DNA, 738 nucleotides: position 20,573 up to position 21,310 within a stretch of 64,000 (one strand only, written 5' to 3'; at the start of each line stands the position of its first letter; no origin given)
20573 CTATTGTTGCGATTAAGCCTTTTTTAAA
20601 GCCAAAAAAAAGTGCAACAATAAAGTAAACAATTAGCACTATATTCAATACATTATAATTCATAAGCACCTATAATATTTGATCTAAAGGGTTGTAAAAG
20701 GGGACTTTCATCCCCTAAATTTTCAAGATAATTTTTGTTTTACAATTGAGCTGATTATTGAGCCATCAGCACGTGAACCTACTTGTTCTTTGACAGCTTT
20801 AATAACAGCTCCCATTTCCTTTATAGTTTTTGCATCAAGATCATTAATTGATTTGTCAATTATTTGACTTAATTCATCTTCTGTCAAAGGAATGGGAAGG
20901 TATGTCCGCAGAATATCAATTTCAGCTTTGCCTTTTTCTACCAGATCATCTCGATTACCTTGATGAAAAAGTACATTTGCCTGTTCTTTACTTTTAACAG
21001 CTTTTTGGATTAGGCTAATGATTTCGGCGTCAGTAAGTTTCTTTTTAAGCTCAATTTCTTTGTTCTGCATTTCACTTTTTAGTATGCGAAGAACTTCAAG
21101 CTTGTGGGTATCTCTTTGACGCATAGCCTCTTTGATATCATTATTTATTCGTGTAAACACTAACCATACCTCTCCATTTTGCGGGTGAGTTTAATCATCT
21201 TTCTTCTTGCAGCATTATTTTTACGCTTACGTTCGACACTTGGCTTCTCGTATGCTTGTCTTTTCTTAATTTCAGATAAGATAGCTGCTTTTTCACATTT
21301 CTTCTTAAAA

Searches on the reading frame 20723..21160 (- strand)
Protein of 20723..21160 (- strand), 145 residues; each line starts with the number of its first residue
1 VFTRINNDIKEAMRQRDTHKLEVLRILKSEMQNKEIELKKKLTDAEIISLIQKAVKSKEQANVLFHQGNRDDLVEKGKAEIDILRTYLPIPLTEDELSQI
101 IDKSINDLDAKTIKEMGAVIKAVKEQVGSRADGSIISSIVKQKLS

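Call 6: search_protein_families(library=pfam, proteins=[window:20723-21160:-])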
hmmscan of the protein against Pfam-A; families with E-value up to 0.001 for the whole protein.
window:20723-21160:- (145 aa): 1 family
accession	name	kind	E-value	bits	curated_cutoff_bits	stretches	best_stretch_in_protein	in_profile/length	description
PF09424.15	YqeY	-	8.6e-43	146.3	27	1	3-144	2-143/143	Yqey-like protein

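Call 73: find_encoding_contigs(protein=window:20723-21160:-, flank=1500, max_places=10)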
Protein window:20723-21160:- (145 aa): 24 contigs read that carry it; 10 places shown.
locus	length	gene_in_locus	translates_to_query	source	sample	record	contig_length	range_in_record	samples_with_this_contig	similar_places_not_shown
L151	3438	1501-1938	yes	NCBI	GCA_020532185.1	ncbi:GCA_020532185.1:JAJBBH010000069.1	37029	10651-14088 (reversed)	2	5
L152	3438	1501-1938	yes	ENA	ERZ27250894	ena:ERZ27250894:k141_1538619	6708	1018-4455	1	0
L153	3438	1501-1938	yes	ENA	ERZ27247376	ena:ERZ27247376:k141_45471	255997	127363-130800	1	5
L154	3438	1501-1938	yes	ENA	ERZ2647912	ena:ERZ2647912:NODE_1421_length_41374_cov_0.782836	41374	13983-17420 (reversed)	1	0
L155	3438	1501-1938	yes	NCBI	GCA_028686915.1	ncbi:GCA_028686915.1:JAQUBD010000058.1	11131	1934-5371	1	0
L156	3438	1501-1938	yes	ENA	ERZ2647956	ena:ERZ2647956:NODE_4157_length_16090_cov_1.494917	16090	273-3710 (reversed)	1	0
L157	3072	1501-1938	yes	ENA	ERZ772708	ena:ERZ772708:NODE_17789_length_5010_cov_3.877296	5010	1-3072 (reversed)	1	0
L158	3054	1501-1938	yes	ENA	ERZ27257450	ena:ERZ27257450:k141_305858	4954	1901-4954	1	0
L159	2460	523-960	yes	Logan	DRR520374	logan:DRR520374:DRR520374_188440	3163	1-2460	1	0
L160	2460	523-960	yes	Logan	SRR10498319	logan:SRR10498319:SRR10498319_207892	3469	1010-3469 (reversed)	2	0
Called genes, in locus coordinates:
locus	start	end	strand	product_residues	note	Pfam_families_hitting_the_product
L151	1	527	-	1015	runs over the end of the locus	PF00930:DPPIV_N (faint), PF26549:Tricorn_N, PF07676:PD40, PF26550:Tricorn_2nd, PF14684:Tricorn_C1, PF03572:Peptidase_S41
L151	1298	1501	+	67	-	PF01165:Ribosomal_S21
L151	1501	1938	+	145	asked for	PF09424:YqeY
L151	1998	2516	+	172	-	PF02674:Colicin_V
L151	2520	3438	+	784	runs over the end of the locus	PF00488:MutS_V, PF01713:Smr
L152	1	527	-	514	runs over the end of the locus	?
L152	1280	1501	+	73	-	PF01165:Ribosomal_S21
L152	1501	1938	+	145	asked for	PF09424:YqeY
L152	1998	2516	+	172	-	PF02674:Colicin_V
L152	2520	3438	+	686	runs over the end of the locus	PF00488:MutS_V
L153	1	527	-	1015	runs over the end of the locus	PF00930:DPPIV_N (faint), PF26549:Tricorn_N, PF07676:PD40, PF26550:Tricorn_2nd, PF14684:Tricorn_C1, PF03572:Peptidase_S41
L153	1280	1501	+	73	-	PF01165:Ribosomal_S21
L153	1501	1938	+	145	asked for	PF09424:YqeY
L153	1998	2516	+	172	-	PF02674:Colicin_V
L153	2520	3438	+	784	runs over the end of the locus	PF00488:MutS_V, PF01713:Smr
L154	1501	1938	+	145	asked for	PF09424:YqeY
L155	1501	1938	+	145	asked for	PF09424:YqeY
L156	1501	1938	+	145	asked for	PF09424:YqeY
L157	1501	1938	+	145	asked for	PF09424:YqeY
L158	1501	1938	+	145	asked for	PF09424:YqeY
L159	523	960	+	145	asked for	PF09424:YqeY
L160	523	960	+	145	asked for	PF09424:YqeY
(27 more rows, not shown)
